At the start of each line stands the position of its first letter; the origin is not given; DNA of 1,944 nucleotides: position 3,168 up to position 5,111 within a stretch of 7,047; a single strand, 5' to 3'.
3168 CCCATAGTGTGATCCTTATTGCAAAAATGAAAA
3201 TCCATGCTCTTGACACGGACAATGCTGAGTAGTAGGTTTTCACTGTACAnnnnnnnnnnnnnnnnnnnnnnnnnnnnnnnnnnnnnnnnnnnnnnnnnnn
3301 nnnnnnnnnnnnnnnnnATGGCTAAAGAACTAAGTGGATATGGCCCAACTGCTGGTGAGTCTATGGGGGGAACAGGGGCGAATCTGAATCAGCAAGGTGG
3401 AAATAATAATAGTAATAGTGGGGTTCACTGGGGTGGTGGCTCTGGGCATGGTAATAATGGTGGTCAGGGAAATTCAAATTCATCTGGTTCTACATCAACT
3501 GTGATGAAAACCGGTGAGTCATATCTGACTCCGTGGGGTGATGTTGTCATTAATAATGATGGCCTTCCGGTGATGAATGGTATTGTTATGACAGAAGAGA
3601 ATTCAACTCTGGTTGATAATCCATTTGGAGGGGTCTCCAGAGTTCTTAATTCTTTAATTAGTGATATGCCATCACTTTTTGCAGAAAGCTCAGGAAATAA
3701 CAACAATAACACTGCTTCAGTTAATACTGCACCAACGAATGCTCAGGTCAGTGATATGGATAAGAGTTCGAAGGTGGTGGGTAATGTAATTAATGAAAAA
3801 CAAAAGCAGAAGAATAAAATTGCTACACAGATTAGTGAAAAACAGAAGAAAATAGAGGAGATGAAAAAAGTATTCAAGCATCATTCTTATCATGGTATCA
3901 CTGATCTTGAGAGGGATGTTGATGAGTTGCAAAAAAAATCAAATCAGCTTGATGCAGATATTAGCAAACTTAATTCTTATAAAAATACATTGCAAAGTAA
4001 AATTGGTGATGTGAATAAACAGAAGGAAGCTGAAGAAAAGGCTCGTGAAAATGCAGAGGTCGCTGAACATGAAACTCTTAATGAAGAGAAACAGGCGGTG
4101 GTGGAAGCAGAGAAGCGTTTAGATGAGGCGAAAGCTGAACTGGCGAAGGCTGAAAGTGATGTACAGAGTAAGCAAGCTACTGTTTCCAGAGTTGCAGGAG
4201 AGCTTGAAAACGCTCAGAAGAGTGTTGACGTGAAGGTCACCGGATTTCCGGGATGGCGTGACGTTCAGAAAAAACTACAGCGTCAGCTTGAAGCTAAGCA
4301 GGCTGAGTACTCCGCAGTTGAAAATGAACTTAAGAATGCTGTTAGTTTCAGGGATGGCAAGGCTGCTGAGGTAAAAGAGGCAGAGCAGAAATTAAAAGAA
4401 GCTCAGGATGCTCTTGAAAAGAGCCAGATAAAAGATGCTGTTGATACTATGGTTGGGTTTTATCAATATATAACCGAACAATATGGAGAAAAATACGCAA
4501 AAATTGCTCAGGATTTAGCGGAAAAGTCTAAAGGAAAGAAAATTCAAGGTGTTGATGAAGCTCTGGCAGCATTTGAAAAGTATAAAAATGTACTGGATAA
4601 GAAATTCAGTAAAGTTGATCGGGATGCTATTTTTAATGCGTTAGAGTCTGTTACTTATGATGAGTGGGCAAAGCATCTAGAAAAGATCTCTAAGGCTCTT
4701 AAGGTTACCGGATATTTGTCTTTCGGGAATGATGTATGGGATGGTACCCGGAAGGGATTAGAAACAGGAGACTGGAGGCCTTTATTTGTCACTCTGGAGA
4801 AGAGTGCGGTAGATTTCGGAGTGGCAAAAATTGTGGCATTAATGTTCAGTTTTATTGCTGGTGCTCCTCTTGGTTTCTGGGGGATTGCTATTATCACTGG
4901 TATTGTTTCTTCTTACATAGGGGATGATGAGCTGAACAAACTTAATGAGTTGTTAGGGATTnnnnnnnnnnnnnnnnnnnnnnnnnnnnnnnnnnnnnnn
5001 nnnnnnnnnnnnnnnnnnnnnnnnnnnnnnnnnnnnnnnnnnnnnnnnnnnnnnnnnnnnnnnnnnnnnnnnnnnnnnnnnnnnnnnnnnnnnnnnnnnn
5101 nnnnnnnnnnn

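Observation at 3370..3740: Low-complexity Gly/Asn/Ser-rich colicin N-terminus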

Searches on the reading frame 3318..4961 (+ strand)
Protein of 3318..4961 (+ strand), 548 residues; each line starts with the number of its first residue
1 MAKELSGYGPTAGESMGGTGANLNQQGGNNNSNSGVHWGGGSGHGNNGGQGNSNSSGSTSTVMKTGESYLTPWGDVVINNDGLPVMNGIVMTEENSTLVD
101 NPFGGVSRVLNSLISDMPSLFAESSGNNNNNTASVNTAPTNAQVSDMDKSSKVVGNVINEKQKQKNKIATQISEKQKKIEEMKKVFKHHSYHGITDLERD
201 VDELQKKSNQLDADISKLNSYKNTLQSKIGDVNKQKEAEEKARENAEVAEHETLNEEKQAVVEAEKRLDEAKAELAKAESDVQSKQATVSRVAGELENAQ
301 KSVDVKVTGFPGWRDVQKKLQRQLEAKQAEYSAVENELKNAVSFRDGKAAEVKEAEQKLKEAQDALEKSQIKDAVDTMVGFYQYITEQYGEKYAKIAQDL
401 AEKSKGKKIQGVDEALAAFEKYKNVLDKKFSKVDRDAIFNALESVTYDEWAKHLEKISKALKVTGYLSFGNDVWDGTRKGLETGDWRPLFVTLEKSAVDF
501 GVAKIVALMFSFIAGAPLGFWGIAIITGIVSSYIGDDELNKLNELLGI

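Call 4: search_protein_families(library=pfam, proteins=[window:3318-4961:+], max_evalue=0.01)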
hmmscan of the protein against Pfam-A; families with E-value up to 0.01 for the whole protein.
window:3318-4961:+ (548 aa): 4 families
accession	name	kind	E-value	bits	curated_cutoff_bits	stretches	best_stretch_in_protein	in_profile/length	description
PF01024.24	Colicin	-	8.8e-32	110.9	23.4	1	364-545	4-185/185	Colicin pore forming domain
PF22348.1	ColA_N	-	9.5e-18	64.2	27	1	71-114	4-47/47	Colicin-A N-terminal domain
PF22470.1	Histone_HNS_N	-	0.00048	20.4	24.5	1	130-185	9-64/79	H-NS histone-like proteins, N-terminal domain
PF09787.14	Golgin_A5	-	0.0015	18.5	31.7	1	160-293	8-142/305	Golgin subfamily A member 5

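Call 5: search_solved_structures(query=window:3318-4961:+, max_evalue=0.01, show_alignments=2)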
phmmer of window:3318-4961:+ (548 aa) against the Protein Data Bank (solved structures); distinct sequences matched with E-value up to 0.01: 12.
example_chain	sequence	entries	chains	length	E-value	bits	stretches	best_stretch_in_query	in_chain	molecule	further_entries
2i88_A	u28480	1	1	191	1.2e-76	261.9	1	359-548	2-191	Colicin-E1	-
3few_X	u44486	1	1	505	6e-34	121.1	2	1-92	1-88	Colicin S4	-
8iom_A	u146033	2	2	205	1.9e-33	119.5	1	357-548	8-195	Colicin 1B | Colicin Ib protein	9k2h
6thk_A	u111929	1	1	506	5.2e-30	108.1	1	358-546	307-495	Pyocin S5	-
1cii_A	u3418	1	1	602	2.8e-26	95.8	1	352-544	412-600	COLICIN IA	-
1col_A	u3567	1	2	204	1.4e-17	67.1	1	359-529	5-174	COLICIN A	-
3iax_B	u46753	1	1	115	8.1e-17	64.6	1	25-120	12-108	Colicin-A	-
1rh1_A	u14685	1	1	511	5.2e-15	58.6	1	332-532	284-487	Colicin B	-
1a87_A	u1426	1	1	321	3.1e-12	49.4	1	360-544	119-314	COLICIN N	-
3qdr_B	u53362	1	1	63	1.3e-11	47.4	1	64-117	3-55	Colicin-A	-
5ew5_A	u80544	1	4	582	0.00011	24.5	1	6-60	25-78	Colicin-E9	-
7nsu_D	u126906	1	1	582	0.00035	22.9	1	7-60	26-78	Colicin-E9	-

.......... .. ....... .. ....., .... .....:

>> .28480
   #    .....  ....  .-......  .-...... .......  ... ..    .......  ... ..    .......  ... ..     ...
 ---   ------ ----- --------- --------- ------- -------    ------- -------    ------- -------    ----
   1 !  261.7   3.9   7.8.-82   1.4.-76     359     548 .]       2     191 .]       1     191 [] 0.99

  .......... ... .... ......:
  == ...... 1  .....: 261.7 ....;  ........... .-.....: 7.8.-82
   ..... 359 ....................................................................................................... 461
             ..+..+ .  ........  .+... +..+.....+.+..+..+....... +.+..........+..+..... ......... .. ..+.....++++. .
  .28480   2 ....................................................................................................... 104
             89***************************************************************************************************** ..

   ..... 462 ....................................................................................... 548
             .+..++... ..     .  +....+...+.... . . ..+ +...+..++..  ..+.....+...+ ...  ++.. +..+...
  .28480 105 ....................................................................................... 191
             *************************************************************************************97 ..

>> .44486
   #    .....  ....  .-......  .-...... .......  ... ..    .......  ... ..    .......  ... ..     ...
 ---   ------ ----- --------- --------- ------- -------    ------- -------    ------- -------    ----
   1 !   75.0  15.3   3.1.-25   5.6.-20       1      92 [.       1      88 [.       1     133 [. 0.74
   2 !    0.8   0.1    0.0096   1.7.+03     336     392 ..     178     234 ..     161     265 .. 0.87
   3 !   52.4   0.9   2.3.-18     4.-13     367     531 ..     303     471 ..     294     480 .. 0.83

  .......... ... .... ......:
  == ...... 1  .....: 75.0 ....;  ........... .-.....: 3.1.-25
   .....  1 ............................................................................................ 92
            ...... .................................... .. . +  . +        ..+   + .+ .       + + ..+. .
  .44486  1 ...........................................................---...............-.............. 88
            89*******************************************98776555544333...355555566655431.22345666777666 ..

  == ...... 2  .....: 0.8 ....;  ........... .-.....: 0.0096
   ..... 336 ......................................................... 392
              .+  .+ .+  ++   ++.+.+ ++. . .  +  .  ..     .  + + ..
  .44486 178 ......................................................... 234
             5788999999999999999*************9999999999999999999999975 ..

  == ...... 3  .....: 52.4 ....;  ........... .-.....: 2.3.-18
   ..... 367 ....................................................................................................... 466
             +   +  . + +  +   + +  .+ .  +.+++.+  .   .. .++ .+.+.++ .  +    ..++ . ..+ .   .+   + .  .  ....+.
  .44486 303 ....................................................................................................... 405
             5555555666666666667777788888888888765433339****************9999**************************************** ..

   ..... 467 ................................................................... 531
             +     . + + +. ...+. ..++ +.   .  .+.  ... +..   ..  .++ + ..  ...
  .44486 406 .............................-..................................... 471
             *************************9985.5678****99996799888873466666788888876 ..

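Call 54: search_protein_families(library=ncbifam, proteins=[window:3318-4961:+], max_evalue=0.001)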
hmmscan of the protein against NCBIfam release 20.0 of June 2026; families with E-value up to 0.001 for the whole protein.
window:3318-4961:+ (548 aa): 3 families
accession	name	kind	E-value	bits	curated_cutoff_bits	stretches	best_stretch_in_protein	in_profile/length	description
TIGR02168.1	SMC_prok_B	equivalog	5.6e-07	27.7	567.35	1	139-428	243-543/1181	chromosome segregation protein SMC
NF045780.1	TrlF_fam_ATP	equivalog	1.4e-06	27.3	350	1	142-452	449-756/944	TrlF family AAA-like ATPase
NF045487.1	ASRP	equivalog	9.5e-06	24.5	300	1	144-301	312-463/593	archaea-specific SMC-related protein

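Call 56: predict_structure(alignment_id=A5)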
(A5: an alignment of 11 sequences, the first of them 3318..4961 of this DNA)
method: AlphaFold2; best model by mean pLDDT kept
length: 548 residues; sequences in the alignment: 11
mean_pLDDT: 62.1   pTM: 0.37
mean pLDDT of the five models: 62.1, 57.9, 55.1, 54.9, 54.8
residues with pLDDT >= 90: 66; 70-90: 148; 50-70: 142; < 50: 192
segments of 3 or more residues with pLDDT < 50: 1-61, 115-139, 378-411, 441-447, 460-467, 497-506, 509-548
pLDDT, mean of each block of 10 residues (from residue 1): 33 30 30 33 31 31 65 70 66 65 64 49 28 35 66 78 88 88 68 77 88 82 79 74 67 75 88 94 93 91 77 84 91 93 93 90 73 53 43 37 41 56 53 51 49 51 48 62 63 54 46 43 44 46 41
secondary structure, 60 per line:
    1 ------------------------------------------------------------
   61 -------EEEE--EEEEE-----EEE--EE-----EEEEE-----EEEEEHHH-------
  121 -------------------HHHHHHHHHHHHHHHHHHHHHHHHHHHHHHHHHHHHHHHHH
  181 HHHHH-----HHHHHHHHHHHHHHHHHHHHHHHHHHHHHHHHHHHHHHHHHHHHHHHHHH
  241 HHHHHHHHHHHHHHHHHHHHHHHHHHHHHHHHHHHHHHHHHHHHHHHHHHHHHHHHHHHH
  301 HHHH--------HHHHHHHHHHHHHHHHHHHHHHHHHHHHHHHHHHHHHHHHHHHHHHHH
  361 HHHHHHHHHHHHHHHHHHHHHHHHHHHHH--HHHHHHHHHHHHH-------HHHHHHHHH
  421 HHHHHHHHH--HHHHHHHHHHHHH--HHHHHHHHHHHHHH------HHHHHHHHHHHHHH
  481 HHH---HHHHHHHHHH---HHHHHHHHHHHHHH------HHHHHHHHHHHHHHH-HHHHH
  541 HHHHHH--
elements in order: E68-71 E74-78 E84-86 E96-100 E106-110 H140-185 H191-304 H313-389 H392-404 H412-429 H432-444 H447-460 H467-483 H487-496 H500-513 H520-534 H536-546

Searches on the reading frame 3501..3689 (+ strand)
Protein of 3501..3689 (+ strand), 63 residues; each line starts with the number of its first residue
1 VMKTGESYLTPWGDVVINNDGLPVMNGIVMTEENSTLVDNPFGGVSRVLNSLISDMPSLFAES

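Call 43: search_dna_similar(query=window:3501-3689:+, collection=plasmids, mode=protein, max_rows=40, rows=spread, max_evalue=0.001)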
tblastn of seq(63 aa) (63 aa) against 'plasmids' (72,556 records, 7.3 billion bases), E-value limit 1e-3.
Records with a match: 58; places in all: 61; records where one place covers at least 80% of the query: 58.
Best place of each record, by identity: >=99% 34; 95-99% 2; 80-90% 6; 60-80% 1; <60% 15.
By first word of the organism name: Escherichia 36; Serratia 8; Salmonella 5; Shigella 4; Klebsiella 3; Erwinia 1; Citrobacter 1.
By predicted mobility (MOB-suite, as given by PLSDB): mobilizable 43; non-mobilizable 10; conjugative 5.
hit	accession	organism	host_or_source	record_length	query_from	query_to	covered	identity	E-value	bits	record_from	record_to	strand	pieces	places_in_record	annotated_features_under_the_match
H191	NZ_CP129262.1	Escherichia coli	Homo sapiens,anal swab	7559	1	63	100%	100.0%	9e-37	135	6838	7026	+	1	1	none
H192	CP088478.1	Escherichia coli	Homo sapiens,blood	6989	1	63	100%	100.0%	1e-36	134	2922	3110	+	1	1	cka: pore-forming bacteriocin colicin K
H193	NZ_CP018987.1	Escherichia coli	Homo sapiens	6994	1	63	100%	100.0%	2e-36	134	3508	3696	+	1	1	cka: pore-forming bacteriocin colicin K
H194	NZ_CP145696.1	Escherichia coli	Homo sapiens,stool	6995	1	63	100%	100.0%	2e-36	134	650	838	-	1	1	none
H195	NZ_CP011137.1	Escherichia coli VR50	Homo sapiens,Bacterial culture,urine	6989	1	63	100%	100.0%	2e-36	134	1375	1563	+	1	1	cka: pore-forming bacteriocin colicin K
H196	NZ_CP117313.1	Salmonella enterica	Bos taurus,Manila ropes placed above ...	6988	1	63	100%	100.0%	2e-36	134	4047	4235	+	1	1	cka: pore-forming bacteriocin colicin K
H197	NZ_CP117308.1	Salmonella enterica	Bos taurus,Manila ropes placed above ...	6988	1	63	100%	100.0%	2e-36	134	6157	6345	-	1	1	cka: pore-forming bacteriocin colicin K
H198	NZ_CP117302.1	Salmonella enterica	Bos taurus,Manila ropes placed above ...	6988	1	63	100%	100.0%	2e-36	134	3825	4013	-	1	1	cka: pore-forming bacteriocin colicin K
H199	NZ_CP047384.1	Escherichia coli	swine,cell culture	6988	1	63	100%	100.0%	2e-36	134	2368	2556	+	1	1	cka: pore-forming bacteriocin colicin K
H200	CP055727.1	Escherichia coli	culture,Pooled pig faecal samples ...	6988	1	63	100%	100.0%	2e-36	134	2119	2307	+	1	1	cka: pore-forming bacteriocin colicin K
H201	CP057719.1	Escherichia coli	culture,Pooled pig faecal samples ...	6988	1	63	100%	100.0%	2e-36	134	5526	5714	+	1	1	none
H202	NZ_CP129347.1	Escherichia coli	Homo sapiens,anal swab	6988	1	63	100%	100.0%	2e-36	134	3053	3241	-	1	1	cka: pore-forming bacteriocin colicin K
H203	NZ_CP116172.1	Escherichia coli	whole organism,ICU patient rectal swab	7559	1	63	100%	100.0%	2e-36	134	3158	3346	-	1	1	cka: pore-forming bacteriocin colicin K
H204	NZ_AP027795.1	Escherichia coli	-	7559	1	63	100%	100.0%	2e-36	134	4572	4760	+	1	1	cka: pore-forming bacteriocin colicin K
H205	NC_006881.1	Escherichia coli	-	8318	1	63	100%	100.0%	2e-36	134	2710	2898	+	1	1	cka: pore-forming bacteriocin colicin K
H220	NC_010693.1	Erwinia tasmaniensis Et1/99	-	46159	1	57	90%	61.4%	5e-15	74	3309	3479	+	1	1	S-type pyocin domain-containing protein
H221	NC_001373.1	Escherichia coli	-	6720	1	55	87%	58.9%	4e-12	66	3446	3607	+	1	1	caa: pore-forming bacteriocin colicin A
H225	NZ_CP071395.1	Klebsiella michiganensis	Homo sapiens,urine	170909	1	60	95%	46.7%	2e-7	52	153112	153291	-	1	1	colicin Z C-terminal domain-related protein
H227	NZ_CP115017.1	Serratia nevei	dog,pure culture,urine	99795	1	53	84%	50.9%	3e-9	57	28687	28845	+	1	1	colicin-like pore-forming protein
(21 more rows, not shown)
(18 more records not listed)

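Call 44: get_annotated_region(hit=H221, flank=2000)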
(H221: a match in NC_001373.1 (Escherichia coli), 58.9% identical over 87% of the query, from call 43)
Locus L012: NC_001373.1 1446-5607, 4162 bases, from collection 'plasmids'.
description: Escherichia coli plasmid ColA, complete sequence
organism: Escherichia coli (NCBI taxid 562)
taxonomy: Bacteria; Pseudomonadota; Gammaproteobacteria; Enterobacterales; Enterobacteriaceae; Escherichia; Escherichia coli
host: -; source: -; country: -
typing (MOB-suite, as given by PLSDB): mobilizable; replicon rep_cluster_2335; relaxase MOBP,MOBP
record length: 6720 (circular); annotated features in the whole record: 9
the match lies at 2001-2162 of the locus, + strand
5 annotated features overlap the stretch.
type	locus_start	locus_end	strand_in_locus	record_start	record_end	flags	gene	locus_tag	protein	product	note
CDS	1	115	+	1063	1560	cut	-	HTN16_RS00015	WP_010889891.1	MbeB family mobilization protein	-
CDS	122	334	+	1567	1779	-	-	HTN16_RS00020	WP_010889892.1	MbeD family mobilization/exclusion protein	-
CDS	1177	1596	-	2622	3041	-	-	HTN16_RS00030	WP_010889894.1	hypothetical protein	-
CDS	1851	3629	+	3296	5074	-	caa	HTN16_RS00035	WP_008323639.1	pore-forming bacteriocin colicin A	-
CDS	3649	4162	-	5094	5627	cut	-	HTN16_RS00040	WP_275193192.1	colicin immunity protein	-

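Call 45: get_annotated_region(hit=H220, flank=2500)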
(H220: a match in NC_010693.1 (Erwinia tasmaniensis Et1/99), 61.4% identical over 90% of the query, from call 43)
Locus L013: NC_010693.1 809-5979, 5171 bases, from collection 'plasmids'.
description: Erwinia tasmaniensis Et1/99 plasmid pET46, complete sequence
organism: Erwinia tasmaniensis Et1/99 (NCBI taxid 465817)
taxonomy: Bacteria; Pseudomonadota; Gammaproteobacteria; Enterobacterales; Erwiniaceae; Erwinia; Erwinia tasmaniensis; Erwinia tasmaniensis Et1/99
host: -; source: -; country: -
typing (MOB-suite, as given by PLSDB): mobilizable; replicon IncP; relaxase MOBP
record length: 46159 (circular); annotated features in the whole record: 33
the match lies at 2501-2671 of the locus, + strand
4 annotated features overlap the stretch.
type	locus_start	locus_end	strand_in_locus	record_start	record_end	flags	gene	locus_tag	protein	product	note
CDS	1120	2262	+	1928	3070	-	-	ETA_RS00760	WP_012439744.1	tail fiber domain-containing protein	GO:0046718 - viral entry into host cell [Evidence IEA]; GO:0019062 - virion attachment to host cell [Evidence IEA]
CDS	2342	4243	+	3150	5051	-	-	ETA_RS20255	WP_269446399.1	S-type pyocin domain-containing protein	-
CDS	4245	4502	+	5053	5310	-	-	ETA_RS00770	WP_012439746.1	bacteriocin immunity protein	-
CDS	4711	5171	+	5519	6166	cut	-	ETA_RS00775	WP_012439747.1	recombinase family protein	-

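Call 46: get_annotated_region(hit=H227, flank=2500)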
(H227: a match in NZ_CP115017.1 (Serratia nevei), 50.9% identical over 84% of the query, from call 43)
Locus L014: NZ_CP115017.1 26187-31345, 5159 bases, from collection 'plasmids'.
description: Serratia nevei strain CUVET18-1784 plasmid pCUVET18-1784.2, complete sequence
organism: Serratia nevei (NCBI taxid 2703794)
taxonomy: Bacteria; Pseudomonadota; Gammaproteobacteria; Enterobacterales; Yersiniaceae; Serratia; Serratia nevei
host: -; source: dog,pure culture,urine; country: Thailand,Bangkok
typing (MOB-suite, as given by PLSDB): non-mobilizable; mating-pair formation MPF_I
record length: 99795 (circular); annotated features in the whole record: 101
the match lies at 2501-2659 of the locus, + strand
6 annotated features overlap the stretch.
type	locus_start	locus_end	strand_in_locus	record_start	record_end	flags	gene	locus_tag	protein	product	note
CDS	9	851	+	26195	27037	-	-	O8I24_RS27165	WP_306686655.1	GIY-YIG nuclease family protein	-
CDS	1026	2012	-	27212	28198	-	-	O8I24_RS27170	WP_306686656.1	hypothetical protein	-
CDS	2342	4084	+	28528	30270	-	-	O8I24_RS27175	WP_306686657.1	colicin-like pore-forming protein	GO:0019835 - cytolysis [Evidence IEA]; GO:0050829 - defense response to Gram-negative bacterium [Evidence IEA]; ...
CDS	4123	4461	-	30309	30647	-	-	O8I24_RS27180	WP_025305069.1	colicin E1 family microcin immunity protein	GO:0030153 - bacteriocin immunity [Evidence IEA]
CDS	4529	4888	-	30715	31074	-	-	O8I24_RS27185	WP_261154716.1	TonB family protein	GO:0006810 - transport [Evidence IEA]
CDS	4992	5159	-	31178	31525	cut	-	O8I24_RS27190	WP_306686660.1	hypothetical protein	-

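Call 47: get_annotated_region(hit=H225, flank=2500)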
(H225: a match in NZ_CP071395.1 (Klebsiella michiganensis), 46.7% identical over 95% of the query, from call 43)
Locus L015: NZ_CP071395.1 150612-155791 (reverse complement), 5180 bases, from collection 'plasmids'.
description: Klebsiella michiganensis strain Kmfe267 plasmid pKmfe267-2, complete sequence
organism: Klebsiella michiganensis (NCBI taxid 1134687)
taxonomy: Bacteria; Pseudomonadota; Gammaproteobacteria; Enterobacterales; Enterobacteriaceae; Klebsiella; Klebsiella michiganensis
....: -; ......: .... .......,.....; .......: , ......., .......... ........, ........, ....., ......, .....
typing (MOB-suite, as given by PLSDB): conjugative; replicon IncFII,rep_cluster_2078; relaxase MOBF; mating-pair formation MPF_F
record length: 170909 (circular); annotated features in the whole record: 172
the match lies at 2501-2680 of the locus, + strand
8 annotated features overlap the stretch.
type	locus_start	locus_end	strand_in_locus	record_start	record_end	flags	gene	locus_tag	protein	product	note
CDS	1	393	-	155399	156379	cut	-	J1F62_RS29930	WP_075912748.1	transposase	GO:0006313 - DNA transposition [Evidence IEA]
CDS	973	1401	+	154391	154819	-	-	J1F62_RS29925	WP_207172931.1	antirestriction protein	-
CDS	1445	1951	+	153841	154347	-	-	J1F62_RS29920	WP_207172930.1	antirestriction protein ArdA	-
CDS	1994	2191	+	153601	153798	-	-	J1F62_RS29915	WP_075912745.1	hypothetical protein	-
CDS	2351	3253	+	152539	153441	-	-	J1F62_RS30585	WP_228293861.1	colicin Z C-terminal domain-related protein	-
CDS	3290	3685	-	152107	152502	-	-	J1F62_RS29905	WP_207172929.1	hypothetical protein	-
CDS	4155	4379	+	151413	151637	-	-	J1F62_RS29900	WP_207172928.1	DNA polymerase III subunit theta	-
CDS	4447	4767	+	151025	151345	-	-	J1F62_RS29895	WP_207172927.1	hypothetical protein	-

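Call 64: search_protein_families(library=pfam, proteins=[L012:1851-3626:+, L013:2342-4240:+, L014:2342-4081:+, L015:2351-3250:+], max_evalue=0.0001)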
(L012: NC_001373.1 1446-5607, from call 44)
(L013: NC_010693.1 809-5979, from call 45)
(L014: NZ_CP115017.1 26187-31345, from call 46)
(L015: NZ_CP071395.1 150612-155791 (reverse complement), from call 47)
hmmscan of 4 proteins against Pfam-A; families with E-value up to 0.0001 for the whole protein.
L012:1851-3626:+ (592 aa): 2 families
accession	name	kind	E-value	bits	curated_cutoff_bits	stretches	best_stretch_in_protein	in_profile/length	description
PF01024.24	Colicin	-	4.3e-15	56.5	23.4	1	392-585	3-184/185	Colicin pore forming domain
PF22348.1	ColA_N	-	6.5e-15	55.1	27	1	57-102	1-47/47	Colicin-A N-terminal domain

L013:2342-4240:+ (633 aa): 3 families
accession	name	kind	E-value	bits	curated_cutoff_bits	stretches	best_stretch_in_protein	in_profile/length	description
PF21431.3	Col-Pyo_DNase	-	9.9e-58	194.2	27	1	507-630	1-124/124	Colicin/Pyocin-S2, DNase domain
PF06958.17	Pyocin_S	-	5.8e-36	124.5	22.5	1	357-498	3-139/139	S-type Pyocin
PF22348.1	ColA_N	-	1.5e-35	121.1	27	1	60-106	1-47/47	Colicin-A N-terminal domain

L014:2342-4081:+ (580 aa): 2 families
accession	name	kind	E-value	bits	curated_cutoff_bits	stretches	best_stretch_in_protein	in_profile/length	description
PF01024.24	Colicin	-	1.6e-53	181.8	23.4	1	394-576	3-184/185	Colicin pore forming domain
PF22348.1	ColA_N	-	2.6e-13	50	27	1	65-106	6-47/47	Colicin-A N-terminal domain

L015:2351-3250:+ (300 aa): 1 family
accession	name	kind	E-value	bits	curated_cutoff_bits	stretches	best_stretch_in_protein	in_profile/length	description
PF22348.1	ColA_N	-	3.2e-08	33.6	27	1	61-101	5-45/47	Colicin-A N-terminal domain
